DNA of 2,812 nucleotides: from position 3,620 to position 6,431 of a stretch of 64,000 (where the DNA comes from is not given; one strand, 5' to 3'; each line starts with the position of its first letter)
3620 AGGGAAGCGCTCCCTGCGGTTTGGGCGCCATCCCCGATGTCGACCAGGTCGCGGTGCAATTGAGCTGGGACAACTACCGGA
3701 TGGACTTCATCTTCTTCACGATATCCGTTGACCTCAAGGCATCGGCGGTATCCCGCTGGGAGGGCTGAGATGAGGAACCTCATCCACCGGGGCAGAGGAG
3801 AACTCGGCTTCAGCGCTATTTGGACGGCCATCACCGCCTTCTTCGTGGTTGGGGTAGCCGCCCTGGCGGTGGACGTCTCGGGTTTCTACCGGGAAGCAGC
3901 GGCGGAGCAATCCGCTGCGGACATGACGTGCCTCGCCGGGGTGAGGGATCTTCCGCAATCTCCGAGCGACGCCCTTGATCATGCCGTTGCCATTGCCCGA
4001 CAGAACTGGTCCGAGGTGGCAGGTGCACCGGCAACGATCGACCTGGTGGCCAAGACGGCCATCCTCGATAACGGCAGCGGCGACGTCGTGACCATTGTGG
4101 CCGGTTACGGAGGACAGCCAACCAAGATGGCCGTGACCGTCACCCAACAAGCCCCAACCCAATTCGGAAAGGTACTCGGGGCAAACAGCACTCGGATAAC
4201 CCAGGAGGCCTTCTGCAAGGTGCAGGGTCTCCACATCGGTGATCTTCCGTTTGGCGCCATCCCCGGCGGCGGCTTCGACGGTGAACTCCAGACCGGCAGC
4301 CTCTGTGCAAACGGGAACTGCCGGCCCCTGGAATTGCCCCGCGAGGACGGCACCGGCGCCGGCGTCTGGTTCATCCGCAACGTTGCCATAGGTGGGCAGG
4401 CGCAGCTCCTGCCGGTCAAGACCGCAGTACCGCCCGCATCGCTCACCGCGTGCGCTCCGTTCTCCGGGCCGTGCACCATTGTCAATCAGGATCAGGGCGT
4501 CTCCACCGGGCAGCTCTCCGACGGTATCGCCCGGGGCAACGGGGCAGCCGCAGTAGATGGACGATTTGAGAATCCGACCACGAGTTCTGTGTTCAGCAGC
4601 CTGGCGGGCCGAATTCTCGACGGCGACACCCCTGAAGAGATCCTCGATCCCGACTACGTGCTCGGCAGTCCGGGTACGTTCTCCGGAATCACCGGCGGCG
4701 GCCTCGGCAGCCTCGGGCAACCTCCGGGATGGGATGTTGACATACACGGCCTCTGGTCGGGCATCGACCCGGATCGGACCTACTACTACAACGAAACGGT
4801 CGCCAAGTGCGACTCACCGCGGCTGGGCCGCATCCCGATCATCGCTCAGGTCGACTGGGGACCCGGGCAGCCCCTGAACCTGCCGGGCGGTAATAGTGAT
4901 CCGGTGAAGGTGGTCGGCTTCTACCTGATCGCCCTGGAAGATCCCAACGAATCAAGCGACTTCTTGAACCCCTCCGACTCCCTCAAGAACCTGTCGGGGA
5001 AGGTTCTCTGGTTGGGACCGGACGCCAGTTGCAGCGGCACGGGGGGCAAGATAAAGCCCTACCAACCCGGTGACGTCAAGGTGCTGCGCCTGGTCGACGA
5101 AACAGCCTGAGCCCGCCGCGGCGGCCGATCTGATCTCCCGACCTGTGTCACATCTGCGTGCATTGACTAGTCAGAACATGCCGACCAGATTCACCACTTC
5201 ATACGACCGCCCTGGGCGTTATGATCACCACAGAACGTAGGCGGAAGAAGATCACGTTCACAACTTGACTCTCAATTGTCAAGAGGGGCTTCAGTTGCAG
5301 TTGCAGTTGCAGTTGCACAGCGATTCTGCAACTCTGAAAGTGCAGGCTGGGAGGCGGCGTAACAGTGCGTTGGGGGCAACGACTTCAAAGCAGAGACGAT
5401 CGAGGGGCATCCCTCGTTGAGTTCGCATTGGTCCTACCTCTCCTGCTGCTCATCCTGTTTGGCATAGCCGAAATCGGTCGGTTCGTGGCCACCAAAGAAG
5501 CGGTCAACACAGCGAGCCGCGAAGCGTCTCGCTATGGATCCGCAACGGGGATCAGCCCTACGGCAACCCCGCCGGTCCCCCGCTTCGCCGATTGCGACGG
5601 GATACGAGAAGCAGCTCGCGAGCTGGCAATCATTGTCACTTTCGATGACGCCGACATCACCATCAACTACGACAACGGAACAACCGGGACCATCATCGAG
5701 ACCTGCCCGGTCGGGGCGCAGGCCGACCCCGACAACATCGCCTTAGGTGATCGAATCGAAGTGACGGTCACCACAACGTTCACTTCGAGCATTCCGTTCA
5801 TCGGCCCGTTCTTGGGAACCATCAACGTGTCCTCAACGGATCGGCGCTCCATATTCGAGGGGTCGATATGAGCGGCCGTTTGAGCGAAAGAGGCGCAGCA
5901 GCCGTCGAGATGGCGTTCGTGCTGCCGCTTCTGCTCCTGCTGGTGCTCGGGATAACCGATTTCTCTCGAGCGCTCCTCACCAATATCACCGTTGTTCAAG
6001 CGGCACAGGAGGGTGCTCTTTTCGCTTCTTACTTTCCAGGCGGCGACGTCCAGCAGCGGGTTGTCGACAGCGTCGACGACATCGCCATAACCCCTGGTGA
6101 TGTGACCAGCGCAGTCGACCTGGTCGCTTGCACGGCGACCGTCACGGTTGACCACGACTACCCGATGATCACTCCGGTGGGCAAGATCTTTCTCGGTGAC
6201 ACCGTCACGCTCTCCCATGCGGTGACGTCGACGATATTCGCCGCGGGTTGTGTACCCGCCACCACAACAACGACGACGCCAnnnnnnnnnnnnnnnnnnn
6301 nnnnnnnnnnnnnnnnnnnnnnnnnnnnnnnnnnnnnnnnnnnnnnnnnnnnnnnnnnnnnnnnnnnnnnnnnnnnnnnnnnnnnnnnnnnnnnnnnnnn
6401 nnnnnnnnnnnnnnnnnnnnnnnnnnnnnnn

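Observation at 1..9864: Tandem amplification of Tad minor-pilin modules (at least 7 TadE-like and 4 TadG-like genes) with no core Tad machinery in the window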

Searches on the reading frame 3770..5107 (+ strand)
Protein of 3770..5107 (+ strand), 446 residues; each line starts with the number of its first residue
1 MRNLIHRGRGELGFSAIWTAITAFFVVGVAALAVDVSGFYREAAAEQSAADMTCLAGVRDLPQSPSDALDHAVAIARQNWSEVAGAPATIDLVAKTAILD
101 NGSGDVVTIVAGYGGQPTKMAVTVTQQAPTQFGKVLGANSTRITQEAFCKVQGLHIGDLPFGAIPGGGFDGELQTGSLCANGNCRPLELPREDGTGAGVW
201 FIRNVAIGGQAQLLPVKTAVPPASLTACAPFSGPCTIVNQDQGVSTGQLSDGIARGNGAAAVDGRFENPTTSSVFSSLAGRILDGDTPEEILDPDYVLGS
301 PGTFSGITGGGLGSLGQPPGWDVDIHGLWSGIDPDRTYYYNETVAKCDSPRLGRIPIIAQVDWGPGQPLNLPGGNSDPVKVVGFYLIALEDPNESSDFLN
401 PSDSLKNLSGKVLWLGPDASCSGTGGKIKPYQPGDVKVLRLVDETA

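Call 6: search_protein_families(library=pfam, max_evalue=0.01, proteins=[window:3770-5107:+])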
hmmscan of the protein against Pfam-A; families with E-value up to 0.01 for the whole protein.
window:3770-5107:+ (446 aa): 1 family
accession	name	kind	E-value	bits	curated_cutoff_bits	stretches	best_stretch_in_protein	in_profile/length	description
PF13400.11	Tad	-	0.0008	20.1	22.3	1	17-60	4-47/47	Putative Flp pilus-assembly TadE/G-like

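Call 23: search_protein_families(library=ncbifam, max_evalue=0.01, proteins=[window:3770-5107:+])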
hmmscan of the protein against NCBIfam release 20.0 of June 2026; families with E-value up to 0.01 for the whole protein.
window:3770-5107:+ (446 aa): 1 family
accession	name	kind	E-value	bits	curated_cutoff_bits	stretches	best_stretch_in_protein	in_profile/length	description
TIGR03816.1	tadE_like_DECH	hypoth_equivalog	0.00046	20.4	50.95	1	13-83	3-73/109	Rv3654c family TadE-like protein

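Call 73: find_homologous_proteins(query=window:3770-5107:+, max_evalue=0.001)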
Query window:3770-5107:+ (446 aa): 62 proteins with E <= 0.001 among 8000 candidates.
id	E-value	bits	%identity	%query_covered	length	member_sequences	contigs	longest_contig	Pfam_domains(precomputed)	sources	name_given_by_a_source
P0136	7.9e-276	933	92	100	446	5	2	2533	PF13400.12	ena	-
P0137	8.1e-261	884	87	98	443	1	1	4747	PF13400.12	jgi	jgi:Flp pilus assembly protein TadG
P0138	9.8e-250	847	83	100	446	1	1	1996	-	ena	-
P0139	4.3e-245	832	84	98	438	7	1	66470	-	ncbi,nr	ncbi:MAG: pilus assembly protein TadG-related protein [Acidimicrobiia bacterium]|nr:pilus assembly p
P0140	5.4e-244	828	82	99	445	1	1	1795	-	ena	-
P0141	1.2e-241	821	83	98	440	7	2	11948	-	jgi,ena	-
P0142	1.4e-239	814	84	95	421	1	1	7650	-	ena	-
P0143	3.3e-237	806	80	98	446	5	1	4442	-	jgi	jgi:Flp pilus assembly protein TadG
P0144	1.2e-235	801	79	100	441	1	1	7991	-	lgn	-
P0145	2.6e-235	800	80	100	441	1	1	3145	PF13400.12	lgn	-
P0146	9.0e-233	791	83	94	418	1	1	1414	-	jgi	jgi:hypothetical protein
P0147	1.3e-223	761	77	98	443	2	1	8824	-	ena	-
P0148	1.2e-197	676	82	82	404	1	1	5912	-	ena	-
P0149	1.5e-194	665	67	100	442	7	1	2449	-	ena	-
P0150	1.1e-192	659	67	100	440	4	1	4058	-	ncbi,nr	ncbi:MAG: pilus assembly protein [Acidimicrobiia bacterium]|nr:pilus assembly protein [Acidimicrobii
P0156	2.7e-122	427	49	98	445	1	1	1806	PF13400.12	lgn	-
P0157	6.6e-115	403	47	98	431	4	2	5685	PF13400.12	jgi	jgi:Flp pilus assembly protein TadG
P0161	3.8e-110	387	45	100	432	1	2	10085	PF13400.12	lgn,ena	-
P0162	3.2e-108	381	46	99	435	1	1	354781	-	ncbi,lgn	ncbi:MAG: Tad domain-containing protein [Acidimicrobiia bacterium]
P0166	1.6e-88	316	44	100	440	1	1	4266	PF13400.12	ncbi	-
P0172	3.5e-70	255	38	98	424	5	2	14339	PF13400.12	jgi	jgi:hypothetical protein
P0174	8.3e-70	254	38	100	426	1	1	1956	PF13400.12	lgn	-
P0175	1.4e-69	253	37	98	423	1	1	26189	PF13400.12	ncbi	ncbi:MAG: pilus assembly protein TadG-related protein [Acidimicrobiia bacterium]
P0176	2.3e-68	249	38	98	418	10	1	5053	PF13400.12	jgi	-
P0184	2.0e-56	210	35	98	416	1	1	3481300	PF13400.12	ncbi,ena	-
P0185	3.1e-55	206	35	95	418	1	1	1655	PF13400.12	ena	-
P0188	1.5e-45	174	33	97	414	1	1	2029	PF13400.12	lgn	-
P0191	6.2e-43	166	32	97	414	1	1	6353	PF13400.12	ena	-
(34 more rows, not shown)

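Call 74: find_encoding_contigs(protein=P0184, flank=10000, max_places=2)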
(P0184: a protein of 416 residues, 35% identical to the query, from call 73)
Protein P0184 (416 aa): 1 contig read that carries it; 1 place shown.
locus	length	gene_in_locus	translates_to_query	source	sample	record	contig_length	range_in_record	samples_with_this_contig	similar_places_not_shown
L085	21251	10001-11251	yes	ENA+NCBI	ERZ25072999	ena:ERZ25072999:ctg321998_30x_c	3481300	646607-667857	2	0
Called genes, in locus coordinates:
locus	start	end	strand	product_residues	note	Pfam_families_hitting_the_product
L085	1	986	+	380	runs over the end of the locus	PF10103:Zincin_2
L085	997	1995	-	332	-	PF13185:GAF_2 (faint), PF01590:GAF (weak)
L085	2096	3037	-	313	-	-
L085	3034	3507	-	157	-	PF13490:zf-HC2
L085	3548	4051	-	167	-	PF04542:Sigma70_r2, PF08281:Sigma70_r4_2, PF04545:Sigma70_r4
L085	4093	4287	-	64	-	PF02416:TatA_B_E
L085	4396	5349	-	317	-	-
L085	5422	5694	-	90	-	PF02467:Whib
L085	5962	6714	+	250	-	PF01127:Sdh_cyt (weak)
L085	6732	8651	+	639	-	PF00890:FAD_binding_2, PF01266:DAO (faint), PF02910:Succ_DH_flav_C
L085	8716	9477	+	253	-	PF13085:Fer2_3, PF13187:Fer4_9 (faint), PF12797:Fer4_2 (faint), PF13237:Fer4_10 (weak), PF00037:Fer4 (weak), PF12837:Fer4_6 (weak), PF12838:Fer4_7, PF13183:Fer4_8, +1 more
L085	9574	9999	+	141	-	PF07811:TadE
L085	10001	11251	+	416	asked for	PF13400:Tad (weak)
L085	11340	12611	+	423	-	PF13400:Tad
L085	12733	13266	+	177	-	PF07811:TadE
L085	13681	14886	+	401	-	PF13400:Tad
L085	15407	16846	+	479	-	PF13400:Tad (weak)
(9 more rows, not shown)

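Call 75: find_encoding_contigs(protein=P0162, flank=10000, max_places=2)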
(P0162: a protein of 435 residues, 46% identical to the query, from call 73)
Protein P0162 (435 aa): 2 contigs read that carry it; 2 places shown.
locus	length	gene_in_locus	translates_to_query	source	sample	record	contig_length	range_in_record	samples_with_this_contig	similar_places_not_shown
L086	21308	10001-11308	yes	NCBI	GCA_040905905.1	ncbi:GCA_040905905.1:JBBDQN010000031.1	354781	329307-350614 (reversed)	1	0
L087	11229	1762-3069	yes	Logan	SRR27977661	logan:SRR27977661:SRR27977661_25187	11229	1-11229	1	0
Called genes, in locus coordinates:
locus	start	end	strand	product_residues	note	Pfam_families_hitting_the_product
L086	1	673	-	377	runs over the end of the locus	-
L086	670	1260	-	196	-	PF08666:SAF, PF16976:RcpC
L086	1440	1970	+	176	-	-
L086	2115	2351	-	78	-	PF12728:HTH_17, PF00376:MerR (weak)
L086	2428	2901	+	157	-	PF10759:BPA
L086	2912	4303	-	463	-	PF03796:DnaB_C (faint), PF06745:ATPase, PF13191:AAA_16 (faint), PF13481:AAA_25 (faint), PF23442:DUF7125 (faint), PF05729:NACHT (faint), PF13401:AAA_22 (weak), PF06745:ATPase, +2 more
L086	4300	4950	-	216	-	PF00376:MerR, PF13411:MerR_1, PF00072:Response_reg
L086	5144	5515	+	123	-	PF01740:STAS, PF13466:STAS_2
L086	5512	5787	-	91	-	PF02467:Whib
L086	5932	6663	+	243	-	-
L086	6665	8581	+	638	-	PF00890:FAD_binding_2, PF01266:DAO, PF03486:HI0933_like (faint), PF07992:Pyr_redox_2 (faint), PF02910:Succ_DH_flav_C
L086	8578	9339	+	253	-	PF13085:Fer2_3, PF13237:Fer4_10, PF00037:Fer4 (weak), PF12797:Fer4_2 (weak), PF12837:Fer4_6 (weak), PF12838:Fer4_7, PF13183:Fer4_8, PF13187:Fer4_9 (weak), +1 more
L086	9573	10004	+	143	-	PF07811:TadE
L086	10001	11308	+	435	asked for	-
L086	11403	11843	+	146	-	PF07811:TadE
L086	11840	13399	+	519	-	-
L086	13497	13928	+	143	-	PF07811:TadE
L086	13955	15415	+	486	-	-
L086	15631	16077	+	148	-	PF07811:TadE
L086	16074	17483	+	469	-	PF13400:Tad (weak)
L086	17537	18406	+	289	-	PF00701:DHDPS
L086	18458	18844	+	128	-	PF02036:SCP2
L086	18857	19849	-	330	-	PF00056:Ldh_1_N, PF02866:Ldh_1_C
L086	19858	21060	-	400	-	PF00180:Iso_dh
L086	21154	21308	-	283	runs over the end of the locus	PF00763:THF_DHG_CYH, PF02882:THF_DHG_CYH_C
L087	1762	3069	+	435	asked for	-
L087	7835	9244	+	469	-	PF13400:Tad (weak)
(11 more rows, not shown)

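Call 80: search_protein_families(library=pfam, max_evalue=0.001, proteins=[L086:670-1260:-, L086:2-673:-, L086:1440-1967:+])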
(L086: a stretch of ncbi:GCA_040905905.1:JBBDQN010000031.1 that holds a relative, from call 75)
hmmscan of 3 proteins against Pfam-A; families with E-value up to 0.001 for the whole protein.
L086:670-1260:- (196 aa): 2 families
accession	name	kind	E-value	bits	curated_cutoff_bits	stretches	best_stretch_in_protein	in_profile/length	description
PF16976.10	RcpC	-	5.7e-12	46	28.8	1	94-181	9-112/114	Flp pilus assembly protein RcpC/CpaB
PF08666.17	SAF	-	4.8e-08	33.9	21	1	24-87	2-62/63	SAF domain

L086:2-673:- (224 aa): 0 families

L086:1440-1967:+ (176 aa): 1 family
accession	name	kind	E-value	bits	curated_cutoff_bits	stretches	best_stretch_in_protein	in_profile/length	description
PF10842.14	DUF2642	-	0.00017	21.9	22.7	0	133-159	23-49/64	Protein of unknown function (DUF2642)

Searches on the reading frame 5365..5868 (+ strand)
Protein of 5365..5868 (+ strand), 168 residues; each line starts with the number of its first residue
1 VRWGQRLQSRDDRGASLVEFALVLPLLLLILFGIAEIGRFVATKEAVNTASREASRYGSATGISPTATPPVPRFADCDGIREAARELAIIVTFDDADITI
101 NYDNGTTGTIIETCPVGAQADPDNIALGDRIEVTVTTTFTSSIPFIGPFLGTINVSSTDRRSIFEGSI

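Call 6: search_protein_families(library=pfam, max_evalue=0.01, proteins=[window:5365-5868:+])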
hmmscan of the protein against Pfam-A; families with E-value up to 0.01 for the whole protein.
window:5365-5868:+ (168 aa): 1 family
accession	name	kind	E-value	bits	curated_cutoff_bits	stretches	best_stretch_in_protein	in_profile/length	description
PF07811.17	TadE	-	1.3e-14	54.5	22.9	1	14-56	1-43/43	TadE-like protein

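Call 23: search_protein_families(library=ncbifam, max_evalue=0.01, proteins=[window:5365-5868:+])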
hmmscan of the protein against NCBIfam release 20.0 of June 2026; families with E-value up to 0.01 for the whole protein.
window:5365-5868:+ (168 aa): 0 families

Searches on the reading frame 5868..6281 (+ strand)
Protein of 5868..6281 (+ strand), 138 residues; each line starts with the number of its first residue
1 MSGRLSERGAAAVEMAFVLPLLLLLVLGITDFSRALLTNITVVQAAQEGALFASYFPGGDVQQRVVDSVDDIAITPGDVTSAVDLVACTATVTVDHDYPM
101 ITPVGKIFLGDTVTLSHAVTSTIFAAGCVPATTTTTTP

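Call 6: search_protein_families(library=pfam, max_evalue=0.01, proteins=[window:5868-6281:+])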
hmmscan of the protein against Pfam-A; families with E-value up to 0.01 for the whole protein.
window:5868-6281:+ (138 aa): 2 families
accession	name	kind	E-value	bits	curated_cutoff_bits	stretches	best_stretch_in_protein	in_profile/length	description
PF07811.17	TadE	-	2.1e-14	53.8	22.9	1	9-50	1-42/43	TadE-like protein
PF13400.11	Tad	-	0.0097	16.6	22.3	1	9-51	1-42/47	Putative Flp pilus-assembly TadE/G-like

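Call 23: search_protein_families(library=ncbifam, max_evalue=0.01, proteins=[window:5868-6281:+])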
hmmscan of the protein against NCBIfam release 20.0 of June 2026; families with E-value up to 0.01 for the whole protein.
window:5868-6281:+ (138 aa): 1 family
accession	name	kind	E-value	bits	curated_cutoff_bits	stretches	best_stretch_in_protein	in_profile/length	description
NF041390.1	TadE_Rv3655c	subfamily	4.7e-05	23.9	40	1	13-100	1-85/101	TadE family type IV pilus minor pilin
